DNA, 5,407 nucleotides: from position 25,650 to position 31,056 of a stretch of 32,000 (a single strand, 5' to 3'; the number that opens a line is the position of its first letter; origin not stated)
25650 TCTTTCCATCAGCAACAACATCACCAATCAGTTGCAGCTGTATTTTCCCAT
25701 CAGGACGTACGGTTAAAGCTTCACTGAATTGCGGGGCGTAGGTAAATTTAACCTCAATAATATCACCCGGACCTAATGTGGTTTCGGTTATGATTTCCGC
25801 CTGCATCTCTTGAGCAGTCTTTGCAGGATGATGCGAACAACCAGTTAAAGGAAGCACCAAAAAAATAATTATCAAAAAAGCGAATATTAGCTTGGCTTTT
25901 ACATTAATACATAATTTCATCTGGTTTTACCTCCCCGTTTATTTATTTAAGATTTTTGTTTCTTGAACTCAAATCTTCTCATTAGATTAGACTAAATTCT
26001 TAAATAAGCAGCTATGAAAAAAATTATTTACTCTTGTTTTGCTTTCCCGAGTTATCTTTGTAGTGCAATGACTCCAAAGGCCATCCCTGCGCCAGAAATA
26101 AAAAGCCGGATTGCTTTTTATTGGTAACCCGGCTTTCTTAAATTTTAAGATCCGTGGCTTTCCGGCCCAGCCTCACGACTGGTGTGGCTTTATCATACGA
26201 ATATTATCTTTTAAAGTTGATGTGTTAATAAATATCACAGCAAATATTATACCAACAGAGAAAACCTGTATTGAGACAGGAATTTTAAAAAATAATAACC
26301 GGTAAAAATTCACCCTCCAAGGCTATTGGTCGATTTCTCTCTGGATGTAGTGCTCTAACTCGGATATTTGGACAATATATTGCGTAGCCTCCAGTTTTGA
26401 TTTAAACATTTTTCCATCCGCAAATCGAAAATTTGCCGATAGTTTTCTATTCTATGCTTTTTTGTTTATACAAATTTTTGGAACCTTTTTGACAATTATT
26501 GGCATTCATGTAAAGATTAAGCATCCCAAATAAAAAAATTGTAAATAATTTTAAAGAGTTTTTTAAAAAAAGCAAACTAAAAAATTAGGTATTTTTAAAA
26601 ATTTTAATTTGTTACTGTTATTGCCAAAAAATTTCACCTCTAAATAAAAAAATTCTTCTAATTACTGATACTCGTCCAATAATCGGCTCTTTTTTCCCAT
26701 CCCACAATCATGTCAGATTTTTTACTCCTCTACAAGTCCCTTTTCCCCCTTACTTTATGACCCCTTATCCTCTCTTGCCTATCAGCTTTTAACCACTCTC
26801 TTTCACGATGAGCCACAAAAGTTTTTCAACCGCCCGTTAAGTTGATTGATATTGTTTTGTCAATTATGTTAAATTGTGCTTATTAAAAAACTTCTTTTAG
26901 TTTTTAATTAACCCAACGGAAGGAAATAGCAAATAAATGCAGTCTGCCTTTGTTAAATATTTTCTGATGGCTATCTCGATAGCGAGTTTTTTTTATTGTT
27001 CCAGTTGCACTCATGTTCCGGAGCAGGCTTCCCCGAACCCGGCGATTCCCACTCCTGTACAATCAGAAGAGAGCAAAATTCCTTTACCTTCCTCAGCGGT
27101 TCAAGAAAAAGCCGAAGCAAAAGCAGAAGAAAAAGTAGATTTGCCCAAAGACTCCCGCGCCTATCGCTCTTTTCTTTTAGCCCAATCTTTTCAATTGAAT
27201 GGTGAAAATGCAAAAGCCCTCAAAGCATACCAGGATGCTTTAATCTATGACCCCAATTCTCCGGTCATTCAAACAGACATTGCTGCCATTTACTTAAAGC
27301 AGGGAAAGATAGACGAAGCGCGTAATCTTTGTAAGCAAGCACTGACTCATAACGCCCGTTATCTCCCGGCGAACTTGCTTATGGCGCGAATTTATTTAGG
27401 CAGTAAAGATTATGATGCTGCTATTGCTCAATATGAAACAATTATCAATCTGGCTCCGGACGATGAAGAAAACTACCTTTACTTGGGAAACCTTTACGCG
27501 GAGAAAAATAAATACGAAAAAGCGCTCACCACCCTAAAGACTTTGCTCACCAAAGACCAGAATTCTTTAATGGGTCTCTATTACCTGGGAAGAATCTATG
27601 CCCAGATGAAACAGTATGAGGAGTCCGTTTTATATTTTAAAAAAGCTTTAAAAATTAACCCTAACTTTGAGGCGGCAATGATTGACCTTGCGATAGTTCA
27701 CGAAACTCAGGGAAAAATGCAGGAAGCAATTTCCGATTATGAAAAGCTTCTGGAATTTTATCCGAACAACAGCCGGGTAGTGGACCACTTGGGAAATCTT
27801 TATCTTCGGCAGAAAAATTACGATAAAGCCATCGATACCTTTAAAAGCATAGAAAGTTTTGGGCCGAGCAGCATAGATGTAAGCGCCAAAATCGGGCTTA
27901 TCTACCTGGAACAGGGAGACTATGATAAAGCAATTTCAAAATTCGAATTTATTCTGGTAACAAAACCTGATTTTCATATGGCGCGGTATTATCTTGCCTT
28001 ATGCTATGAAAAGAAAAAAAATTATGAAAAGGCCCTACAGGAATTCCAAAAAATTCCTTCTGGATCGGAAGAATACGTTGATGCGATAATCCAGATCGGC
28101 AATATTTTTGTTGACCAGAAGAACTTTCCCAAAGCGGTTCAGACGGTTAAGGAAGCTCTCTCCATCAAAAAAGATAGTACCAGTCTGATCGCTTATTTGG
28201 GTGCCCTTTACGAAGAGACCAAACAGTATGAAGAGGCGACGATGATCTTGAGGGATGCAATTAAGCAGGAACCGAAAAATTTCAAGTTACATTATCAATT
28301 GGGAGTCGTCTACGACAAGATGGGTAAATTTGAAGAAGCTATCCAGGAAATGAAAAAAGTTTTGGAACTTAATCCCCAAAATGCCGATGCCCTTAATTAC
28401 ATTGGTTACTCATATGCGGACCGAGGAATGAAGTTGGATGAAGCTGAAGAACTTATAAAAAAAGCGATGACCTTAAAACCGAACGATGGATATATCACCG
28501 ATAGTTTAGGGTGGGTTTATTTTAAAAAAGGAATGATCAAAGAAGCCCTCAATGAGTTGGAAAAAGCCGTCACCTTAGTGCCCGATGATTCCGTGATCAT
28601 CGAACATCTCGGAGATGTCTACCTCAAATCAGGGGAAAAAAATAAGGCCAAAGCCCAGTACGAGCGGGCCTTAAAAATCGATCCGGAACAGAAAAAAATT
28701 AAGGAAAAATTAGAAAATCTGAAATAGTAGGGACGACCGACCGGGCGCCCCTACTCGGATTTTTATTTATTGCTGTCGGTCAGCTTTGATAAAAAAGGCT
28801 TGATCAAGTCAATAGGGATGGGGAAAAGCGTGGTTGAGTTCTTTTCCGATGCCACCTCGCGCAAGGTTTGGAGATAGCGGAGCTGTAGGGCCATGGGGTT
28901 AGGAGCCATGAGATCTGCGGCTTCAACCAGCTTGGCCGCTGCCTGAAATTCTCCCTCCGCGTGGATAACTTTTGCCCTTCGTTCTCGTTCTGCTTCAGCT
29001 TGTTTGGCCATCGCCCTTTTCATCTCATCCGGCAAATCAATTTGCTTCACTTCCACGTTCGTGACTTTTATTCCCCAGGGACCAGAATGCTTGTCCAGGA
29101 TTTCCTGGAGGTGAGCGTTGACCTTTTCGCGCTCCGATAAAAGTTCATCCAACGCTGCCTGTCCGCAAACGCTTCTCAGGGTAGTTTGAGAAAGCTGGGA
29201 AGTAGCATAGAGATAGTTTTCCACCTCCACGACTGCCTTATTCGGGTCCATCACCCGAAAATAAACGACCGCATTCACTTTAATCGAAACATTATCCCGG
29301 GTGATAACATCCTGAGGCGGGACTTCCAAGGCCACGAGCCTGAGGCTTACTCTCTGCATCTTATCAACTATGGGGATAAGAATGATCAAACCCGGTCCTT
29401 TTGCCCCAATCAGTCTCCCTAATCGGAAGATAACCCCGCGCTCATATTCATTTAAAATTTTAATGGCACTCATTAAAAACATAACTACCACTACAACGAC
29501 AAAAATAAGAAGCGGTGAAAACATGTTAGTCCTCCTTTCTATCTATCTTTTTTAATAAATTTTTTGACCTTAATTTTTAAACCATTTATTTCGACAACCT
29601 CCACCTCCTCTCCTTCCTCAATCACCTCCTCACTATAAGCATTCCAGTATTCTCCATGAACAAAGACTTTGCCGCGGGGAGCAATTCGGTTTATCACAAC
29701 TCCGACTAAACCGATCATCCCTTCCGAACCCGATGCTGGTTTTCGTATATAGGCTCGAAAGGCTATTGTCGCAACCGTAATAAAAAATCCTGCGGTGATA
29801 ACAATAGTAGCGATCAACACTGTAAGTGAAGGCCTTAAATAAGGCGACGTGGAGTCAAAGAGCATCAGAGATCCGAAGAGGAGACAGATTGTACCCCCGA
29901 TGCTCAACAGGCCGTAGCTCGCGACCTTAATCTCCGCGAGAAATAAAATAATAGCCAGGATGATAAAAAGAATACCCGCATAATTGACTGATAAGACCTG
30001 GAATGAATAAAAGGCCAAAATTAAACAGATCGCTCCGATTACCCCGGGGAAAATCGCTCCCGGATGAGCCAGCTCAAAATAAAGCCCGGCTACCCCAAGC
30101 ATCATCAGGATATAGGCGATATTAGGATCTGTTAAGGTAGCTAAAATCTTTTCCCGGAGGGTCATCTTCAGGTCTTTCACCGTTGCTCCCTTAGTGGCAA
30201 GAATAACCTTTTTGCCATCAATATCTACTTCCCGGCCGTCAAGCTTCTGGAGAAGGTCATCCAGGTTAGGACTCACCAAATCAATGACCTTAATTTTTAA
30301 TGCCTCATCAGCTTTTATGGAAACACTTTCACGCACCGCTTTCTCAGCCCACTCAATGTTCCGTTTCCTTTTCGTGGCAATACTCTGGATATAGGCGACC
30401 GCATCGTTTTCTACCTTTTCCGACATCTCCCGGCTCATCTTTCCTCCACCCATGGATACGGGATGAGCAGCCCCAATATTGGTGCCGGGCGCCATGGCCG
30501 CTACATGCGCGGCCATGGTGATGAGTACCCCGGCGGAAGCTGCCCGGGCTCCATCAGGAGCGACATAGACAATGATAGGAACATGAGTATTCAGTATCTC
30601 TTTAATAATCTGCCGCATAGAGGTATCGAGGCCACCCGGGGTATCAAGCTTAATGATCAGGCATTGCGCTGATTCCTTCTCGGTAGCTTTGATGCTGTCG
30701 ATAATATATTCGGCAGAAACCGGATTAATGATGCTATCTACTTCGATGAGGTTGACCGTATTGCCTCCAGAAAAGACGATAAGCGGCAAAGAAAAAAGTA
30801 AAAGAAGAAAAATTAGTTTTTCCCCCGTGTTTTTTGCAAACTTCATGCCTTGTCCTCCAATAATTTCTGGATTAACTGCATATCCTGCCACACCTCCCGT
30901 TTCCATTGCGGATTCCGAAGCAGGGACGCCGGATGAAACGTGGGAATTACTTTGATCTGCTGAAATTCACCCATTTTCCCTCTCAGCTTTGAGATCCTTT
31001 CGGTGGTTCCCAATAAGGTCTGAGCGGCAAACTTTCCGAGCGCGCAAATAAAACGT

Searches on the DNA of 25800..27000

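Call 79: search_rna_families(source=window, start=25800, end=27000, threshold=evalue, max_evalue=0.01, show_alignments=3)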
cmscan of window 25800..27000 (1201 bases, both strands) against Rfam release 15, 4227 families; matches with E-value up to 0.01: 1.
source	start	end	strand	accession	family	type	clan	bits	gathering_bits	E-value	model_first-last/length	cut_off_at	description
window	26119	26197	-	RF03167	c-di-GMP-I-GGC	Cis-reg; riboswitch;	CL00126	65.2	59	7.3e-15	1-80/80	no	c-di-GMP-I-GGC riboswitch aptamer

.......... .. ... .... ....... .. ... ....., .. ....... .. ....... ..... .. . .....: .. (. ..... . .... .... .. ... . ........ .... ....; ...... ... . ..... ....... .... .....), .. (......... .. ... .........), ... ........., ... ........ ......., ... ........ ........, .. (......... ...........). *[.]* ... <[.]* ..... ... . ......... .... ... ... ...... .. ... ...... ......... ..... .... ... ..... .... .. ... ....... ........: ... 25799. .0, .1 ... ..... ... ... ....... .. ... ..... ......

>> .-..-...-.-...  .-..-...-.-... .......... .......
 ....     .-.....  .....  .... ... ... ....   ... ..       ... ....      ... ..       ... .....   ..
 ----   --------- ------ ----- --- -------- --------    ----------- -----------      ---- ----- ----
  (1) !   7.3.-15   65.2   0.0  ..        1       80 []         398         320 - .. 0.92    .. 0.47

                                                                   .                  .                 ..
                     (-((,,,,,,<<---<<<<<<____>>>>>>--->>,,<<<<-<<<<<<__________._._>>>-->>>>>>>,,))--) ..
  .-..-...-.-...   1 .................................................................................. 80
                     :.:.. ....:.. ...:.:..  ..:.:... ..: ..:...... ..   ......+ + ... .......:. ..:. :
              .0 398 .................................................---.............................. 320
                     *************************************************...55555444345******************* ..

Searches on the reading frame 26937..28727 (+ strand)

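Call 10: search_protein_families(library=pfam, proteins=[window:26937-28727:+], max_evalue=0.001)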
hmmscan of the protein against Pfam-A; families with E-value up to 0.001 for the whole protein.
window:26937-28727:+ (596 aa): 43 families (the best 25 are shown)
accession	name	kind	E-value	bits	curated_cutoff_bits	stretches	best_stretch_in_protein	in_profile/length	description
PF07719.23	TPR_2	-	1.4e-79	256.1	27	4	213-243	3-33/34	Tetratricopeptide repeat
PF00515.34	TPR_1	-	2.4e-72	236.5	27.8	5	214-244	4-34/34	Tetratricopeptide repeat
PF14559.12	TPR_19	-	5.2e-67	222.5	25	10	120-180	2-61/68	Tetratricopeptide repeat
PF13181.12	TPR_8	-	3.3e-59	192.5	25.7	4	450-482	2-34/34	Tetratricopeptide repeat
PF13431.12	TPR_17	-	7.8e-56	182.2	24.4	4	439-470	3-34/34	Tetratricopeptide repeat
PF13428.12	TPR_14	-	1.3e-52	171.1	23.5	0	145-186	3-44/44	Tetratricopeptide repeat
PF13432.12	TPR_16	-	1.8e-52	175.7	32.7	8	319-373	3-57/65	Tetratricopeptide repeat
PF13414.12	TPR_11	-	4.7e-51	170.7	26.8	7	461-495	6-40/42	TPR repeat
PF13424.12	TPR_12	-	8.7e-48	160.9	30.1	4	247-303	5-69/77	Tetratricopeptide repeat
PF13174.12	TPR_6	-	4.3e-45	149.7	26.3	0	349-373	2-26/33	Tetratricopeptide repeat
PF13176.12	TPR_7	-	3.2e-41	136.3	27.9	0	452-484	2-34/36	Tetratricopeptide repeat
PF23914.1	TPR_CcmH_CycH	-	3e-36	125.1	42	4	198-307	37-149/158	Cytochrome c-type biogenesis protein H TPR domain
PF13371.12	TPR_9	-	5.6e-32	110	35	1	151-206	3-58/73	Tetratricopeptide repeat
PF12895.13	ANAPC3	-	7.7e-31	106.7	27.2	4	157-234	3-79/82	Anaphase-promoting complex, cyclosome, subunit 3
PF25063.1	ARM_TT21_C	-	1.7e-27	97.1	35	3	325-481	33-196/209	Tetratricopeptide repeat protein 21 C-terminal ARM domain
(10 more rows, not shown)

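Call 98: search_protein_families(library=ncbifam, proteins=[window:26937-28727:+], max_evalue=0.00001)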
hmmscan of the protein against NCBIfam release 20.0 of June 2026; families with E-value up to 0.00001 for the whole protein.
window:26937-28727:+ (596 aa): 39 families (the best 25 are shown)
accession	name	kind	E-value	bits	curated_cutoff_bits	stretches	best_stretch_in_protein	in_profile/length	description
TIGR02917.1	PEP_TPR_lipo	equivalog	3.4e-80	270.1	312.2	3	281-579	603-898/899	XrtA/PEP-CTERM system TPR-repeat protein PrsT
NF040959.1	MamA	equivalog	2.5e-66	223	200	5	380-513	70-202/204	magnetosome protein MamA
TIGR02521.1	type_IV_pilW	equivalog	3e-54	184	154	5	524-588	37-101/234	type IV pilus biogenesis/stability protein PilW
NF033762.1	social_mot_Tgl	equivalog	3.1e-45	154.5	225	3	233-386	53-209/252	social motility TPR repeat lipoprotein Tgl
TIGR02552.1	LcrH_SycD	equivalog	3.5e-37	127.2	104.8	3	199-304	6-111/136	SycD/LcrH family type III secretion system chaperone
NF033758.1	gliding_GltE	equivalog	1.5e-35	123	225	3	200-302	75-177/411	adventurous gliding motility TPR repeat lipoprotein GltE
TIGR00540.1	TPR_hemY_coli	hypoth_equivalog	4e-34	118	142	3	54-207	204-356/385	heme biosynthesis-associated TPR protein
NF052415.1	T3SS_chap_SctY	equivalog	6.6e-30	103.8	70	0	147-231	10-97/106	type III secretion apparatus assembly chaperone SctY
NF033920.0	C39_PA2778_fam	equivalog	1.2e-28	100.2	150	0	157-242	170-255/255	PA2778 family cysteine peptidase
NF047371.1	FlcA_CTERM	equivalog_domain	1.1e-27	96.8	300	2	498-586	453-541/646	periplasmic flagellar collar protein FlcA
NF008757.0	PRK11788.1-5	equivalog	2.3e-27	96.2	363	3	317-545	111-344/388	lipopolysaccharide assembly protein LapB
TIGR02795.1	tol_pal_ybgF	equivalog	1.2e-26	93.7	90.1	1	321-406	10-101/119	tol-pal system protein YbgF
TIGR03939.1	PGA_TPR_OMP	equivalog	2.9e-25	88.6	366.65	3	88-247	32-190/800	poly-beta-1,6 N-acetyl-D-glucosamine export porin PgaA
NF002725.1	PRK02603.1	equivalog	6.3e-25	88.2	143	0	425-505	52-128/173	photosystem I assembly protein Ycf3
NF008756.0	PRK11788.1-4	equivalog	1.9e-24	86.4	474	1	321-445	149-279/389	lipopolysaccharide assembly protein LapB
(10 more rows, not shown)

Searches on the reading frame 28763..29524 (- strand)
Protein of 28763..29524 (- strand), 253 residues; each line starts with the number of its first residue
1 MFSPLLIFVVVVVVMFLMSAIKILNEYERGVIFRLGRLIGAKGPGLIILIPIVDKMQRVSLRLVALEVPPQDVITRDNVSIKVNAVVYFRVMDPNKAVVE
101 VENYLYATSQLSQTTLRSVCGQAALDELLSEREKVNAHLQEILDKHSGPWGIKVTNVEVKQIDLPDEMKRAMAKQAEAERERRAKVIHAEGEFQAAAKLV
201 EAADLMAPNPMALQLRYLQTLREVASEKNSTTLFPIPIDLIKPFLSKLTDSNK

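Call 98: search_protein_families(library=ncbifam, proteins=[window:28763-29524:-], max_evalue=0.00001)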
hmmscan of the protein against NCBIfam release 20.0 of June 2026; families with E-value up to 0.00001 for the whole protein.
window:28763-29524:- (253 aa): 5 families
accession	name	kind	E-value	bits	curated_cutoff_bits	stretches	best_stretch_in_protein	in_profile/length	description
TIGR01933.1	hflK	equivalog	7.5e-22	78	159.4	1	21-192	1-173/261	FtsH protease activity modulator HflK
TIGR01932.1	hflC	equivalog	1.1e-17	63.9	134.4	1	6-134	5-145/318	protease modulator HflC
NF008181.0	PRK10930.1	equivalog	6.6e-17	61.4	660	1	7-188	83-266/419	FtsH protease activity modulator HflK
NF008259.0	PRK11029.1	equivalog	9.5e-12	44.5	427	1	130-212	180-262/334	protease modulator HflC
NF058507.1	FlotScfldFlot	equivalog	5.1e-06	25.8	700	1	43-199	56-220/477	flotillin lipid rafts scaffold protein FloT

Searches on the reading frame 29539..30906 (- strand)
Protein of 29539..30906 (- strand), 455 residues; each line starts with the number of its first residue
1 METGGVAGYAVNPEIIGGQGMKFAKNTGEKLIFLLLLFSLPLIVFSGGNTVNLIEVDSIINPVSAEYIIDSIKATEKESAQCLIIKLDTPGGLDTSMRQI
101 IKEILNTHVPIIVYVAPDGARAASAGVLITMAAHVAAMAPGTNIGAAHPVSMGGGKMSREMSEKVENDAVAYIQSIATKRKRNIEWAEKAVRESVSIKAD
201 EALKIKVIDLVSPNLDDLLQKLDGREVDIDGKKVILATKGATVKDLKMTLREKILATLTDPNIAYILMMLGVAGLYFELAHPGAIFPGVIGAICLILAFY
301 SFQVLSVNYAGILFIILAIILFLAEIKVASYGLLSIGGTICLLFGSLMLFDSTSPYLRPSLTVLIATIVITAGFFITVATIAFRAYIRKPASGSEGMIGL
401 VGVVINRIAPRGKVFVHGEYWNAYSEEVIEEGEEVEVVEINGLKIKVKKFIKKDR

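Call 47: search_protein_families(library=pfam, proteins=[window:29539-30906:-], max_evalue=0.0001)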
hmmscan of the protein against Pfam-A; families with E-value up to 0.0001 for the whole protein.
window:29539-30906:- (455 aa): 3 families
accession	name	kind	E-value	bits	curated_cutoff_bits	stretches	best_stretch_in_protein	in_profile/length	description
PF24961.1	NfeD_membrane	-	5.5e-29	101.1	26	1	262-378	1-116/119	NfeD integral membrane domain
PF25145.1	NfeD1b_N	-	8.5e-18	65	40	1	51-210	2-154/189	NfeD1b, N-terminal domain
PF01957.25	NfeD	-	1.2e-16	61.1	29.1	1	395-449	2-57/57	NfeD-like C-terminal, partner-binding domain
